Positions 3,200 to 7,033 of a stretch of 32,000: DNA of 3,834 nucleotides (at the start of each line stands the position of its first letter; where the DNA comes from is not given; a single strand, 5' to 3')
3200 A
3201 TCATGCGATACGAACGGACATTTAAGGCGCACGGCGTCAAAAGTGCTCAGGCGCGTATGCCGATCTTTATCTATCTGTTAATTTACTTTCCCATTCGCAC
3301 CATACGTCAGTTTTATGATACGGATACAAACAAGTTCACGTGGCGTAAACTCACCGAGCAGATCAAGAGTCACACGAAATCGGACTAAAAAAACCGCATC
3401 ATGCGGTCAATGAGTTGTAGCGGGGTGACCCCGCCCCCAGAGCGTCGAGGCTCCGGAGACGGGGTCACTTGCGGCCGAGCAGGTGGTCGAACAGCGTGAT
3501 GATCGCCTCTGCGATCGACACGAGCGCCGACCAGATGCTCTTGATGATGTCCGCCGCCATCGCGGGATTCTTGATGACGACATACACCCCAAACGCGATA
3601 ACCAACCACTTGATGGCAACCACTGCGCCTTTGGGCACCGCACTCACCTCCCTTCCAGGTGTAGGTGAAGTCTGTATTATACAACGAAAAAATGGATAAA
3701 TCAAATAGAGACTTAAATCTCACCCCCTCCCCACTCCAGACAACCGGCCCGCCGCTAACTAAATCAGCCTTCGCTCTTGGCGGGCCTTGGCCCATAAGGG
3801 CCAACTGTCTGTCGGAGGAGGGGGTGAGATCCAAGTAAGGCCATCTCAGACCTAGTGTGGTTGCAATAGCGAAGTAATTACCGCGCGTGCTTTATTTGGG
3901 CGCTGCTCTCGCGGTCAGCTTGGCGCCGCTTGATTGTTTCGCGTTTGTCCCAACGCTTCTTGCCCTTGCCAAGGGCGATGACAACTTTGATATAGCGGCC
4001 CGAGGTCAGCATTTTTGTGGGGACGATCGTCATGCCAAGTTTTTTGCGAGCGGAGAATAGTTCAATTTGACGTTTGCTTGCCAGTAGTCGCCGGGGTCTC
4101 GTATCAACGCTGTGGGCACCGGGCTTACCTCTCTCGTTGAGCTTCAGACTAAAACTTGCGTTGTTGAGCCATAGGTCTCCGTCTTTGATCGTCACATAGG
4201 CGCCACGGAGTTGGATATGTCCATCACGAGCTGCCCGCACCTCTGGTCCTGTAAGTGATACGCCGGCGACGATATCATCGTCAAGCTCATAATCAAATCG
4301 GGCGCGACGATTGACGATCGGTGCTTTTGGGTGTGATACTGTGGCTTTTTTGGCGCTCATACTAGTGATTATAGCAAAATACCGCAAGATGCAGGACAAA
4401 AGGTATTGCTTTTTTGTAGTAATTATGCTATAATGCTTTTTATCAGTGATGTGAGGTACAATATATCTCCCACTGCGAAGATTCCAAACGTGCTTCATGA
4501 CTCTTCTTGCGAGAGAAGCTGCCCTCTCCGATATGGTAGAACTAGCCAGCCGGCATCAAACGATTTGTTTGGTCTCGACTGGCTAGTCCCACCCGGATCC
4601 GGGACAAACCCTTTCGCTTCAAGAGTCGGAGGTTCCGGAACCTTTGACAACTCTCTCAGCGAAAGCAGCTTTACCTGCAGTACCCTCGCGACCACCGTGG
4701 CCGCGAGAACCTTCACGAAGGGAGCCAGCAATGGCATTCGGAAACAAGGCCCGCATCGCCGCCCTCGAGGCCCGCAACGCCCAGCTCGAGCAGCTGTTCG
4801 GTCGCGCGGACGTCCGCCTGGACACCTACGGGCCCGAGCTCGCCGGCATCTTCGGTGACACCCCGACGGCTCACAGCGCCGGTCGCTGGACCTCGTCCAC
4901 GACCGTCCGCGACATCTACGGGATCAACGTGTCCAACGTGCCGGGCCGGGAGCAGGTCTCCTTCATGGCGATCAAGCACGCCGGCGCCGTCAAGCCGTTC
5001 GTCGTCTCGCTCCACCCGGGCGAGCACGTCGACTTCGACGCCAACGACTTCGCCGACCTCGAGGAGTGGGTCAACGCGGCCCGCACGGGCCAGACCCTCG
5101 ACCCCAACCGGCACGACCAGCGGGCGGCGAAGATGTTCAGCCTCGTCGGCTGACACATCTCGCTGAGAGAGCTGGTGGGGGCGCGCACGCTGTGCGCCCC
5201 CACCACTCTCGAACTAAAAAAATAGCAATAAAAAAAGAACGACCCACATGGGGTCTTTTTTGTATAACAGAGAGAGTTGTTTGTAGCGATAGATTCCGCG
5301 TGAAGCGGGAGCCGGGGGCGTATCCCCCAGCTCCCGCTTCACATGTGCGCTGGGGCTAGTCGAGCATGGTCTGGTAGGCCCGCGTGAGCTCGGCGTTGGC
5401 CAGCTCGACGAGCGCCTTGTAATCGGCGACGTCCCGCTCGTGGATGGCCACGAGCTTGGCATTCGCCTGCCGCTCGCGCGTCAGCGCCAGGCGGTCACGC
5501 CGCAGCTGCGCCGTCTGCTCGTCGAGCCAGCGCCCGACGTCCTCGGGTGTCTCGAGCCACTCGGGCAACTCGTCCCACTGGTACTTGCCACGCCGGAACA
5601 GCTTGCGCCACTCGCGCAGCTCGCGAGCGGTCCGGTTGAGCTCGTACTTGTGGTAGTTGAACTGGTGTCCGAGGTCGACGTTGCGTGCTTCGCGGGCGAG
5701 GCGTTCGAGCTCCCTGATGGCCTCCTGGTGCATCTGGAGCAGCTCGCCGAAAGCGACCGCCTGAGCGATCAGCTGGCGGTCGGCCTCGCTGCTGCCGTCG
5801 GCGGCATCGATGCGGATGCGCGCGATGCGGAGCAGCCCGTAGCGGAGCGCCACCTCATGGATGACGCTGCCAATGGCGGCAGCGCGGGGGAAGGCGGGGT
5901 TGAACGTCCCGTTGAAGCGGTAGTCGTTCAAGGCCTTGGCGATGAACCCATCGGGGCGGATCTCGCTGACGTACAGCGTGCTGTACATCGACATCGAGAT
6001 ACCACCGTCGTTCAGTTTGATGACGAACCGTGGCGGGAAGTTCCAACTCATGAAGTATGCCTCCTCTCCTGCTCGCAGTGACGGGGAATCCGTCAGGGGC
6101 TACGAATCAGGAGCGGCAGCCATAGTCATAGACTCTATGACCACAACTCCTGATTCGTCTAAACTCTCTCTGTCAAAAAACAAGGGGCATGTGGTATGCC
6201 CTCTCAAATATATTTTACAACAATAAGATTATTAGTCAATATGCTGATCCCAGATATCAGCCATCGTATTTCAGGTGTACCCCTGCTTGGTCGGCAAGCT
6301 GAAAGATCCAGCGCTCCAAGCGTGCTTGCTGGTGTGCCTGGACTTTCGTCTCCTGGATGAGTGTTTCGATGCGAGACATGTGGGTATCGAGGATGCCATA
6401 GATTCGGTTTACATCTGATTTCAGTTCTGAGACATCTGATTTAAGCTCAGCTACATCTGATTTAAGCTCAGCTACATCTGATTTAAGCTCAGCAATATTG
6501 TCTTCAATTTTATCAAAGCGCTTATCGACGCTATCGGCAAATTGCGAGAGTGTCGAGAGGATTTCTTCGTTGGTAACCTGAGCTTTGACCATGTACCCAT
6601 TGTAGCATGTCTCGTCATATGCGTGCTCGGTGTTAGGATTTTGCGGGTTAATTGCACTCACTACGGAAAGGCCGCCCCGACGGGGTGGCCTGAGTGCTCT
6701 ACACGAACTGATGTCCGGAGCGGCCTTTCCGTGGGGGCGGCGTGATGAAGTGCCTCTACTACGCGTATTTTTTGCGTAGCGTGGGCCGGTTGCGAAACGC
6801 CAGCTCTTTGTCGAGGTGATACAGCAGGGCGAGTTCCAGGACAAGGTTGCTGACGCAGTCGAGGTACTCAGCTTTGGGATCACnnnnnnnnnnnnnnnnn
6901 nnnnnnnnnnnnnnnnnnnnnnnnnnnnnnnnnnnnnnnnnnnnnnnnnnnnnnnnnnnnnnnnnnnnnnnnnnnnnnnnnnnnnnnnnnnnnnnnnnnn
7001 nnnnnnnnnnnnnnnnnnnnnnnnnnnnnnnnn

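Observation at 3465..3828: Recurrent module: inverted repeat copy, then consensus promoter, then GTG-initiated GC-rich small membrane protein (instance A)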

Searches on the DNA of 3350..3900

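Call 12: search_rna_families(source=window, start=3350, end=3900, threshold=evalue, max_evalue=10)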
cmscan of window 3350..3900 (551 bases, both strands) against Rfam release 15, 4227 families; matches with E-value up to 10: 6.
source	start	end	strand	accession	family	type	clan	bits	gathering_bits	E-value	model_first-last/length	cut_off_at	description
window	3425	3468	-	RF03736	mir-3130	Gene; miRNA;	-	20.8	95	0.2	11-65/75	no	mir-3130 microRNA precursor family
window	3387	3451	-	RF01394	isrK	Gene; sRNA;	-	17.5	50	0.2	1-77/77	no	isrK Hfq binding RNA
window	3692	3769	-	RF02207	WT1-AS_5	Gene; lncRNA;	-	15.1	80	0.4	1-79/79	no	WT1 antisense RNA conserved region 5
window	3677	3699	+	RF03865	mir-7637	Gene; miRNA;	-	14.5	88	9.6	22-44/68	no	mir-7637 microRNA precursor family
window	3599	3743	+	RF01971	RMST_10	Gene; lncRNA;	-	13.9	55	9.4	1-154/154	no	Rhabdomyosarcoma 2 associated transcript conserved region 10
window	3675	3838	-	RF02142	HOXA11-AS1_6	Gene; lncRNA;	-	11.9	50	3.1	1-179/179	no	HOXA11 antisense RNA 1 conserved region 6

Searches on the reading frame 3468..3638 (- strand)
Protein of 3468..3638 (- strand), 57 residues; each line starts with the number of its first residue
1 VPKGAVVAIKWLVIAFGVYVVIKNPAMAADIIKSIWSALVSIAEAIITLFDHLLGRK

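Call 22: search_protein_families(library=pfam, max_evalue=0.1, proteins=[window:3468-3638:-])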
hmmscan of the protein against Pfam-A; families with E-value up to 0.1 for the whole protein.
seq(57 aa): 0 families

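Call 23: search_protein_families(library=phrogs, max_evalue=0.1, proteins=[window:3468-3638:-])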
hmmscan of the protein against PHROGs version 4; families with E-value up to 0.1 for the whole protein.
seq(57 aa): 0 families

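Call 24: find_homologous_proteins(query=window:3468-3638:-, max_evalue=0.01)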
Query seq(57 aa) (57 aa): 5 proteins with E <= 0.01 among 5 candidates.
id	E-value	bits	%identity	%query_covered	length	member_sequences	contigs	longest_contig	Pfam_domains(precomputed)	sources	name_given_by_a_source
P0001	3.3e-24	101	88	100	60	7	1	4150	-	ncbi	ncbi:MAG: hypothetical protein WBP14_00250 [Candidatus Saccharimonas aalborgensis]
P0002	5.9e-24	100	88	100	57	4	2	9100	-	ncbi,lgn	-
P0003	1.0e-23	99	89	100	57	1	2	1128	-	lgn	-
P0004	2.2e-23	98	86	100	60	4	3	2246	-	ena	-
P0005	7.3e-16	75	100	70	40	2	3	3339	-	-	-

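Call 26: find_encoding_contigs(protein=P0002, flank=5000, max_places=4)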
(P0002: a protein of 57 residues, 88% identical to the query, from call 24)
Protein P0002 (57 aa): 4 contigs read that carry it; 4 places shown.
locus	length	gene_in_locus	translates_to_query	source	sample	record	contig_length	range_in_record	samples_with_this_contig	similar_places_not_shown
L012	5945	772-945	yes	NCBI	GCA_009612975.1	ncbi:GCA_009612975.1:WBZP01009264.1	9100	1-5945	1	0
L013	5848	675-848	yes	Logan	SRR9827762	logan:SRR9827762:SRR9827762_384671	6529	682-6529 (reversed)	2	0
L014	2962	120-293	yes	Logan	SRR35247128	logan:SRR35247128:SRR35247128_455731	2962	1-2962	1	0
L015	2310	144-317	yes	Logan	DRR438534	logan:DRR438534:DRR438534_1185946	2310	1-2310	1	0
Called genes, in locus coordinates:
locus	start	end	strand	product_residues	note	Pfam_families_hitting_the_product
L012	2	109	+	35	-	?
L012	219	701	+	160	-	PF01668:SmpB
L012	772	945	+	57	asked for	-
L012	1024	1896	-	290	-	PF13641:Glyco_tranf_2_3, PF00535:Glycos_transf_2, PF13632:Glyco_trans_2_3 (weak)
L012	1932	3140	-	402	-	PF13439:Glyco_transf_4, PF13579:Glyco_trans_4_4, PF00534:Glycos_transf_1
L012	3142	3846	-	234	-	PF00696:AA_kinase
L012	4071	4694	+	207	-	-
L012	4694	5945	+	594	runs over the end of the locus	-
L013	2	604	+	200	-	?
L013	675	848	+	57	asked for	-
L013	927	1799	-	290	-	PF13641:Glyco_tranf_2_3, PF00535:Glycos_transf_2, PF13632:Glyco_trans_2_3 (weak)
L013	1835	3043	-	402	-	PF13439:Glyco_transf_4, PF13579:Glyco_trans_4_4, PF00534:Glycos_transf_1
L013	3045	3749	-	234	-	PF00696:AA_kinase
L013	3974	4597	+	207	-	-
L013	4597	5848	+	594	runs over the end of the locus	-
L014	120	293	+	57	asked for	-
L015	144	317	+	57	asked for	-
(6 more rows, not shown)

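Call 27: find_encoding_contigs(protein=P0001, flank=5000, max_places=4)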
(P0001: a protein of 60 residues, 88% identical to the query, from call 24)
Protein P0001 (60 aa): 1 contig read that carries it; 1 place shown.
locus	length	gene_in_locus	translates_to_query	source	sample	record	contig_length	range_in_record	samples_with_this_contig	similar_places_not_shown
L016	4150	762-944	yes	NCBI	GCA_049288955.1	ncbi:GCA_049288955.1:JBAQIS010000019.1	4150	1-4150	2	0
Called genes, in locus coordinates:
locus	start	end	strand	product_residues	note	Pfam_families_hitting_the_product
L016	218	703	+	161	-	PF01668:SmpB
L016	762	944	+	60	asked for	-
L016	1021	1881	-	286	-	PF00535:Glycos_transf_2, PF13641:Glyco_tranf_2_3, PF13632:Glyco_trans_2_3 (weak)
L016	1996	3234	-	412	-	PF13439:Glyco_transf_4, PF13579:Glyco_trans_4_4, PF00534:Glycos_transf_1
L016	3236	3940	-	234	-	PF00696:AA_kinase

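Call 28: find_encoding_contigs(protein=P0004, flank=5000, max_places=4)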
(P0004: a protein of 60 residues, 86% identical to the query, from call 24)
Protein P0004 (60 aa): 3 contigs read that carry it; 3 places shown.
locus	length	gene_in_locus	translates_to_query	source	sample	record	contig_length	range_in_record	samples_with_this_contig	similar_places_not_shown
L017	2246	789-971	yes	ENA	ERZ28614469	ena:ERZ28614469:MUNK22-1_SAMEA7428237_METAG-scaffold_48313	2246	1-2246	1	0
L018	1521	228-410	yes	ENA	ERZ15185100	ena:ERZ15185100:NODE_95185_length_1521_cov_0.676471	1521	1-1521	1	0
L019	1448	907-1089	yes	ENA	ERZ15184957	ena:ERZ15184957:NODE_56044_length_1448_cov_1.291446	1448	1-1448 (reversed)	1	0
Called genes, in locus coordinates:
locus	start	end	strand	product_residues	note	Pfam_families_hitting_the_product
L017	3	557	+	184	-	?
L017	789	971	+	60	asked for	-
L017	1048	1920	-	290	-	PF13641:Glyco_tranf_2_3, PF00535:Glycos_transf_2, PF13632:Glyco_trans_2_3 (weak)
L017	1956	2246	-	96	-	?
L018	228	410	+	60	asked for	-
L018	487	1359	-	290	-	PF13641:Glyco_tranf_2_3, PF00535:Glycos_transf_2, PF13632:Glyco_trans_2_3 (weak)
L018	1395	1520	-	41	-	?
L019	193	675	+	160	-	PF01668:SmpB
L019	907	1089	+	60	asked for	-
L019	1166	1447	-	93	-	?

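Call 57: search_protein_families(library=padloc, max_evalue=0.01, proteins=[window:3468-3638:-])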
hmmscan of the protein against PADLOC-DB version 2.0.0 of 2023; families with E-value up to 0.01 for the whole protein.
seq(57 aa): 0 families

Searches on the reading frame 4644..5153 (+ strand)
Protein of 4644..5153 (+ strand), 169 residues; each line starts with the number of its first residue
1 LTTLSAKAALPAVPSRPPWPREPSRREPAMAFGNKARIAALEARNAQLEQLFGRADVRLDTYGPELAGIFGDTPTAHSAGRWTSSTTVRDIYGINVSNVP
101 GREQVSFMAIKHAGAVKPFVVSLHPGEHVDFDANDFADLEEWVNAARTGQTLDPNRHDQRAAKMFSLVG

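Call 22: search_protein_families(library=pfam, max_evalue=0.1, proteins=[window:4644-5153:+])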
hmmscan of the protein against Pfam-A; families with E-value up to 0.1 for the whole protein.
window:4644-5153:+ (169 aa): 0 families

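Call 23: search_protein_families(library=phrogs, max_evalue=0.1, proteins=[window:4644-5153:+])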
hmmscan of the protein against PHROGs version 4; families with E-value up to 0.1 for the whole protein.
window:4644-5153:+ (169 aa): 0 families

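Call 54: search_dna_similar(query=window:4731-5153:+, collection=phages, mode=protein, max_evalue=0.01, max_rows=10)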
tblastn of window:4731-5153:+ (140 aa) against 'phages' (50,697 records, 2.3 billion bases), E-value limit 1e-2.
No match.

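Call 57: search_protein_families(library=padloc, max_evalue=0.01, proteins=[window:4731-5153:+])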
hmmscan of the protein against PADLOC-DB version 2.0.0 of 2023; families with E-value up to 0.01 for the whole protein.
window:4731-5153:+ (140 aa): 0 families

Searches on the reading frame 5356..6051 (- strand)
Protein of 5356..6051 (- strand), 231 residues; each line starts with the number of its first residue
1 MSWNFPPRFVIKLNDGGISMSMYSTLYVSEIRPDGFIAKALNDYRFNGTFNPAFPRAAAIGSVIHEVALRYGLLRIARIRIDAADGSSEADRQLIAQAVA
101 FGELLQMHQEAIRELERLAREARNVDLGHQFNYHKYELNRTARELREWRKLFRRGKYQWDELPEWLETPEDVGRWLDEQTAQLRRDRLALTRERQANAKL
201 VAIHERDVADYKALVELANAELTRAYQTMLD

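Call 22: search_protein_families(library=pfam, max_evalue=0.1, proteins=[window:5356-6051:-])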
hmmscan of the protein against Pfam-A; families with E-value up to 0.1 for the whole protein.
window:5356-6051:- (231 aa): 1 family
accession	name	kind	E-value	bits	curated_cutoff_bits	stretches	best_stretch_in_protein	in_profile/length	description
PF16454.10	PI3K_P85_iSH2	-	0.0083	16.2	31.5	1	99-196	55-141/161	Phosphatidylinositol 3-kinase regulatory subunit P85 inter-SH2 domain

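Call 23: search_protein_families(library=phrogs, max_evalue=0.1, proteins=[window:5356-6051:-])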
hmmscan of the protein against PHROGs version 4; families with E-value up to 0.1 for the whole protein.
window:5356-6051:- (231 aa): 0 families

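Call 40: find_homologous_proteins(query=window:5356-6051:-, max_evalue=0.001)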
Query window:5356-6051:- (231 aa): 5 proteins with E <= 0.001 among 2806 candidates.
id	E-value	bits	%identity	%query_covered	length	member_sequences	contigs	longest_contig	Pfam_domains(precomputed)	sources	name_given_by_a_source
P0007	1.8e-138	477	93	100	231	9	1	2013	-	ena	-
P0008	5.8e-121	420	81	100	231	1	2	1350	-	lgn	-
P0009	6.1e-119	413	82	100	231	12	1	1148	-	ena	-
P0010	1.1e-114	399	79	100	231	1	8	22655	-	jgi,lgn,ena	jgi:hypothetical protein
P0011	8.8e-103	361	79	92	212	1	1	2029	-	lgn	-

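Call 53: search_dna_similar(query=window:5356-6051:-, collection=phages, mode=protein, max_evalue=0.01, max_rows=10)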
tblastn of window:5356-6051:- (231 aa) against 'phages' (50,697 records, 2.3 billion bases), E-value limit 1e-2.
No match.
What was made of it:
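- On Moron-like cassette: No tblastn hit in 50,697 phage records for the two larger island ORFs (calls 53, 54).
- Tried and rejected: Phage origin: tblastn of two island ORFs against 50,697 phage records gave no match (calls 53, 54).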

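Call 57: search_protein_families(library=padloc, max_evalue=0.01, proteins=[window:5356-6051:-])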
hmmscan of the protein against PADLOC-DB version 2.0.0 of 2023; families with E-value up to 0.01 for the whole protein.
window:5356-6051:- (231 aa): 0 families

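Call 63: find_encoding_contigs(protein=P0010, flank=6000, max_places=4)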
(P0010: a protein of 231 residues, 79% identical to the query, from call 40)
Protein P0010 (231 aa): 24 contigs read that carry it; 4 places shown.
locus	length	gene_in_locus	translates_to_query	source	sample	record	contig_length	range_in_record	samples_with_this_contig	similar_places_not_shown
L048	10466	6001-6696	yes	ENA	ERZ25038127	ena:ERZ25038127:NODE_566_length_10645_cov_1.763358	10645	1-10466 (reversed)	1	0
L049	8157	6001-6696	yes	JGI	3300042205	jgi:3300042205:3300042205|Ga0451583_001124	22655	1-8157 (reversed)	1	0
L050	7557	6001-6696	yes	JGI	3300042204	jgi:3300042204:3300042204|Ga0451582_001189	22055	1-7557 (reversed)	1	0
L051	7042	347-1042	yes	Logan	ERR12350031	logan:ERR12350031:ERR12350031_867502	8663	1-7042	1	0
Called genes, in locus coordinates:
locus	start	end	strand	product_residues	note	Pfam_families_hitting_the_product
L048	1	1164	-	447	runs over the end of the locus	?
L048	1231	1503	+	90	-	PF00462:Glutaredoxin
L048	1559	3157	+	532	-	PF01637:ATPase_2 (faint), PF13191:AAA_16 (weak), PF13401:AAA_22 (faint), PF00004:AAA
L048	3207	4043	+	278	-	-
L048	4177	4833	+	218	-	-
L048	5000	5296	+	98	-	-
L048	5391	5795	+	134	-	-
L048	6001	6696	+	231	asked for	-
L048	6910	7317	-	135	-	-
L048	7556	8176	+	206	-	PF01668:SmpB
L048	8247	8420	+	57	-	-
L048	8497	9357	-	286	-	PF00535:Glycos_transf_2, PF13641:Glyco_tranf_2_3, PF13632:Glyco_trans_2_3 (weak)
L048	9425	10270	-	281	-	PF00535:Glycos_transf_2, PF13641:Glyco_tranf_2_3, PF13632:Glyco_trans_2_3 (weak)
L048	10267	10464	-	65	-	?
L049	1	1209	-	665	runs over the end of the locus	PF13540:RCC1_2 (faint), PF25390:WD40_RLD, PF00415:RCC1, PF25390:WD40_RLD, PF00415:RCC1, PF25390:WD40_RLD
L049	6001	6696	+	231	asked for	-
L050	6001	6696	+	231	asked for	-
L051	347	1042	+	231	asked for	-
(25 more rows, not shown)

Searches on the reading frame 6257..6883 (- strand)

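Call 22: search_protein_families(library=pfam, max_evalue=0.1, proteins=[window:6257-6883:-])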
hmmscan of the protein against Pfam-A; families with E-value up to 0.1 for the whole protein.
window:6257-6883:- (208 aa): 66 families (the best 25 are shown)
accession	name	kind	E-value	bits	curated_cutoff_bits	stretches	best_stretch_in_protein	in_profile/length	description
PF04108.17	ATG17_like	-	6.8e-05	22.9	43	1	102-180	99-172/355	Autophagy protein ATG17-like domain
PF04728.18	LPP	-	8.8e-05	23.2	29.1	1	130-160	2-32/53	Lipoprotein leucine-zipper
PF07889.17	DUF1664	-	0.00024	21.6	34.6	1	111-173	63-121/124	Protein of unknown function (DUF1664)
PF10186.14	ATG14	-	0.00037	20.2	33.2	1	111-190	66-146/347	Vacuolar sorting 38 and autophagy-related subunit 14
PF04513.17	Baculo_PEP_C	-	0.00051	20.6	38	1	103-176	27-94/140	Baculovirus polyhedron envelope protein, PEP, C terminus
PF01519.22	DUF16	-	0.00069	20.5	40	1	112-178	25-90/104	Protein of unknown function DUF16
PF06005.17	ZapB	-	0.00072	20.4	31.5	1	123-177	13-67/71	Cell division protein ZapB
PF10241.14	KxDL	-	0.00079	20.1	27.2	1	111-162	31-82/86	Uncharacterized conserved protein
PF10779.14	XhlA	-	0.0014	19.2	34.7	1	118-156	8-46/67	Haemolysin XhlA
PF04977.20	DivIC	-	0.0017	18.6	28.9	1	125-161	21-57/80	Septum formation initiator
PF10805.13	DUF2730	-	0.0023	18.5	24.9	1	107-161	33-89/102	Protein of unknown function (DUF2730)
PF25450.1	Rab11-FIP3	-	0.0026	18.5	31.9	1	117-178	57-118/125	Rab11-FIP3-like domain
PF19220.6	Rod_CreS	-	0.0031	17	100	1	106-190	12-96/359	Crescentin, rod domain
PF11559.13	ADIP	-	0.0033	17.9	34.3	1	126-205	57-136/151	Afadin- and alpha -actinin-Binding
PF05667.16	CCDC22_CC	-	0.0042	16.7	39.2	1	102-165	183-273/477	CCDC22 protein coiled-coil region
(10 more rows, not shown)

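Call 23: search_protein_families(library=phrogs, max_evalue=0.1, proteins=[window:6257-6883:-])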
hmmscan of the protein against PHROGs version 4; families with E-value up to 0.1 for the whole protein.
window:6257-6883:- (208 aa): 76 families (the best 25 are shown)
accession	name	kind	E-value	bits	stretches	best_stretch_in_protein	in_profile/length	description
phrog_19577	-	head and packaging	1.1e-07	32.3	1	96-166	40-110/378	minor head protein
phrog_3556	-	unknown function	7.4e-07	29.5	1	119-170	172-227/276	-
phrog_7599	-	unknown function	2.3e-05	25.8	1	116-190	16-88/95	-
phrog_16040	-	head and packaging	5.2e-05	22.4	1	99-184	110-192/1254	virion structural protein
phrog_33933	-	unknown function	0.00016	22.3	1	141-165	11-35/48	-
phrog_6631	-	unknown function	0.00022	21.8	1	104-185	31-110/251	-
phrog_473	-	head and packaging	0.00038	21.9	1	125-149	41-65/75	virion structural protein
phrog_1219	-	tail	0.0004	21.1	1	101-158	82-140/233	tail needle protein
phrog_12602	-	unknown function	0.00067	20.7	1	105-159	63-118/183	-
phrog_1009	-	unknown function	0.00073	20.6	1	118-180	38-100/103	-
phrog_5499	-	moron, auxiliary metabolic gene and host takeover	0.0009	16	1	89-172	2090-2168/5292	host range and adsorption protein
phrog_3961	-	unknown function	0.0017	19.3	1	113-160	47-94/112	-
phrog_6369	-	unknown function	0.002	18.9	1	164-180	18-34/35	-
phrog_8488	-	unknown function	0.003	18.5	1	117-170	2-55/119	-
phrog_1899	-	unknown function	0.0032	16.8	1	107-177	309-378/933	-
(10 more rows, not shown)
